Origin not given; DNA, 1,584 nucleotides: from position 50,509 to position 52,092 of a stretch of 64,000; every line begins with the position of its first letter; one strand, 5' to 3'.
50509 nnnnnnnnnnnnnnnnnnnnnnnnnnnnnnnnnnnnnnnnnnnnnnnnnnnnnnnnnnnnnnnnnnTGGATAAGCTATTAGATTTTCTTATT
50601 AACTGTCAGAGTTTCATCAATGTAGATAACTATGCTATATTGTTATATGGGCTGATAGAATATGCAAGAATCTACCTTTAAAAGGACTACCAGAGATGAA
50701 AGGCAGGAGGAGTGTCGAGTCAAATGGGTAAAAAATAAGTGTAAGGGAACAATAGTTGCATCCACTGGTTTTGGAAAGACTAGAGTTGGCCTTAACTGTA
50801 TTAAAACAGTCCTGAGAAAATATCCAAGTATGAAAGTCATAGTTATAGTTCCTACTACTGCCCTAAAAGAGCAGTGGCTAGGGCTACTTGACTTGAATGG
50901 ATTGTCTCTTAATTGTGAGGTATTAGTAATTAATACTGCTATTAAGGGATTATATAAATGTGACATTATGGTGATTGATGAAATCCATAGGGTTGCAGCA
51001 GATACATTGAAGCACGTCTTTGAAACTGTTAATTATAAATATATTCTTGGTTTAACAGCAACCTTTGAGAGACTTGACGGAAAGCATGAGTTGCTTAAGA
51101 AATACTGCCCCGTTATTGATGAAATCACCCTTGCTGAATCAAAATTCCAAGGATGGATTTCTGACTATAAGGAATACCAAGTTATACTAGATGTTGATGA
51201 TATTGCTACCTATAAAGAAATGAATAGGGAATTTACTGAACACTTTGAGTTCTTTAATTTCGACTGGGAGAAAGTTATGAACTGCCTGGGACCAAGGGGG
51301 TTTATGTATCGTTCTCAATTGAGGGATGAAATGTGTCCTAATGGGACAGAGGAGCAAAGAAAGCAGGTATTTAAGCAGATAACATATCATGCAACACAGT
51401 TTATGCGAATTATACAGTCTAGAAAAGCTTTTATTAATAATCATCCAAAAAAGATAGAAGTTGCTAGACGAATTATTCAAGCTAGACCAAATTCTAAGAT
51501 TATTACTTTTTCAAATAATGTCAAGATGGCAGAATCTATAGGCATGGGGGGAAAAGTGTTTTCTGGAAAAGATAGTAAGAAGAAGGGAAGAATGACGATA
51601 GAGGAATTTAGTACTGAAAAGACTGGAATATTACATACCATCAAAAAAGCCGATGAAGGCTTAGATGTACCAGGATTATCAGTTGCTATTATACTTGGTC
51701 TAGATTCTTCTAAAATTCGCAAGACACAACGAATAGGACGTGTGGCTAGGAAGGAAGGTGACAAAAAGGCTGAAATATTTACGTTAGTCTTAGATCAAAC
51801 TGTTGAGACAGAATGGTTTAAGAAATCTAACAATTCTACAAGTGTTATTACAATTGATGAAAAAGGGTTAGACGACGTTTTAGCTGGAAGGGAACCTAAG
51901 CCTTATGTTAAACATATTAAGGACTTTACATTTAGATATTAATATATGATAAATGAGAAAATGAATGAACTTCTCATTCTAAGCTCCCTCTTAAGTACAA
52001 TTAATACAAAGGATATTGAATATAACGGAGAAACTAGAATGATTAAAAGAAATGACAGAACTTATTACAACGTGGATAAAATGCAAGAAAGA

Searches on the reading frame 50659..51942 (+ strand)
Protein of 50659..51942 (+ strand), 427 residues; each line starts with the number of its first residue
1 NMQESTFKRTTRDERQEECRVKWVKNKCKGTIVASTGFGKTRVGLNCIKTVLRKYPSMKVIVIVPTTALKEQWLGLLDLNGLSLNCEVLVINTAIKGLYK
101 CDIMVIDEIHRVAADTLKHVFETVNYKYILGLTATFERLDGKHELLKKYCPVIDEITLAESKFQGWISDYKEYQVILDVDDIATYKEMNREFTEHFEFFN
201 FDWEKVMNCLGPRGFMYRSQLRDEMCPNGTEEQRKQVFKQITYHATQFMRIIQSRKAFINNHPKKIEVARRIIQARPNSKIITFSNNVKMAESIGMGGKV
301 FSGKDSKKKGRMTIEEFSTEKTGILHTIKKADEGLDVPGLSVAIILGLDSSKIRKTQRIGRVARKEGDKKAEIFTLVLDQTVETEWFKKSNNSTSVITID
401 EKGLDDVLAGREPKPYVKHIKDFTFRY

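Call 20: search_protein_families(library=pfam, max_evalue=0.001, proteins=[window:50659-51942:+])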
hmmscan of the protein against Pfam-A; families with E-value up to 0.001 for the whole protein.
window:50659-51942:+ (427 aa): 3 families
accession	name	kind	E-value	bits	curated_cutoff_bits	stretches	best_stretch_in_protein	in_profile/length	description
PF04851.21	ResIII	-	5.7e-18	65.8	22.5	2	16-74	20-70/164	Type III restriction enzyme, res subunit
PF00271.37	Helicase_C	-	4e-13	50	23.5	1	265-365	2-109/110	Helicase conserved C-terminal domain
PF00270.35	DEAD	-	2.1e-09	37.8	26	1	29-73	16-61/167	DEAD/DEAH box helicase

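Call 49: search_dna_similar(query=window:50659-51939:+, collection=phages, mode=protein, max_rows=15)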
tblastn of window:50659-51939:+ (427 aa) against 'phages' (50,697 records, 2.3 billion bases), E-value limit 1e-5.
Records with a match: 13; places in all: 14; records where one place covers at least 80% of the query: 5.
Best place of each record, by identity: <60% 13.
By first word of the organism name: Betalipothrixvirus 4; Bacteriophage 2; Bacillus 2; Sulfolobales 2; uncultured 2; Dulem 1.
By host as written in the record: - 5; Bacillus megaterium str. ATCC 43725 2; Acidianus uzoniensis 2; Sulfolobales 2; Acidianus convivator 1; Varecia variegata 1.
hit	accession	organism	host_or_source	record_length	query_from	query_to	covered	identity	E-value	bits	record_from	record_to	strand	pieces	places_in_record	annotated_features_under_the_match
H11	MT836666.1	Bacteriophage sp.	human fecal samples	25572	2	427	100%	52.6%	9e-145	461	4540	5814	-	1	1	record has no annotation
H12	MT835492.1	Bacteriophage sp.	human fecal samples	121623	40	427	91%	52.1%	1e-115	377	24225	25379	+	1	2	record has no annotation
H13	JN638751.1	Bacillus phage G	Bacillus megaterium str. ATCC 43725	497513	32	391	84%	27.0%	1e-6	57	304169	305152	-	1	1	400: gp400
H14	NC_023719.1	Bacillus phage G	Bacillus megaterium str. ATCC 43725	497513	32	391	84%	27.0%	1e-6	57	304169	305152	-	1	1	400: gp400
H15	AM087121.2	Betalipothrixvirus pozzuoliense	-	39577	101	389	68%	26.2%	1e-6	57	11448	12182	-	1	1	putative helicase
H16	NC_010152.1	Betalipothrixvirus pozzuoliense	Acidianus convivator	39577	101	389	68%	26.2%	1e-6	57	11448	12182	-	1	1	putative helicase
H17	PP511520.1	Dulem virus 41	Varecia variegata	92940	39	390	82%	20.8%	3e-8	62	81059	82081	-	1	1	chromatin remodeling complex atpase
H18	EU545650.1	Betalipothrixvirus uzonense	Acidianus uzoniensis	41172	101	389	68%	24.6%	1e-7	61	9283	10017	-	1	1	putative helicase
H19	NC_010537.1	Betalipothrixvirus uzonense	Acidianus uzoniensis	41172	101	389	68%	24.6%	1e-7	61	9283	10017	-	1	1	putative helicase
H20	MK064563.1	Sulfolobales Beppu filamentous virus 2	Sulfolobales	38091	101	387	67%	24.4%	6e-10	67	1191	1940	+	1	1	putative superfamily 2 helicase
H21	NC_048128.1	Sulfolobales Beppu filamentous virus 2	Sulfolobales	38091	101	387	67%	24.4%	6e-10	67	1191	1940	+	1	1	DNA helicase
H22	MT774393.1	uncultured phage cr127_1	human feces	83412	11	295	67%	24.3%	2e-13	78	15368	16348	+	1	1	putative DNA-directed RNA polymerase | hypothetical protein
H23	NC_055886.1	uncultured phage cr127_1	human feces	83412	11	295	67%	24.3%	2e-13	78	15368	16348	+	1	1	putative DNA-directed RNA polymerase | hypothetical protein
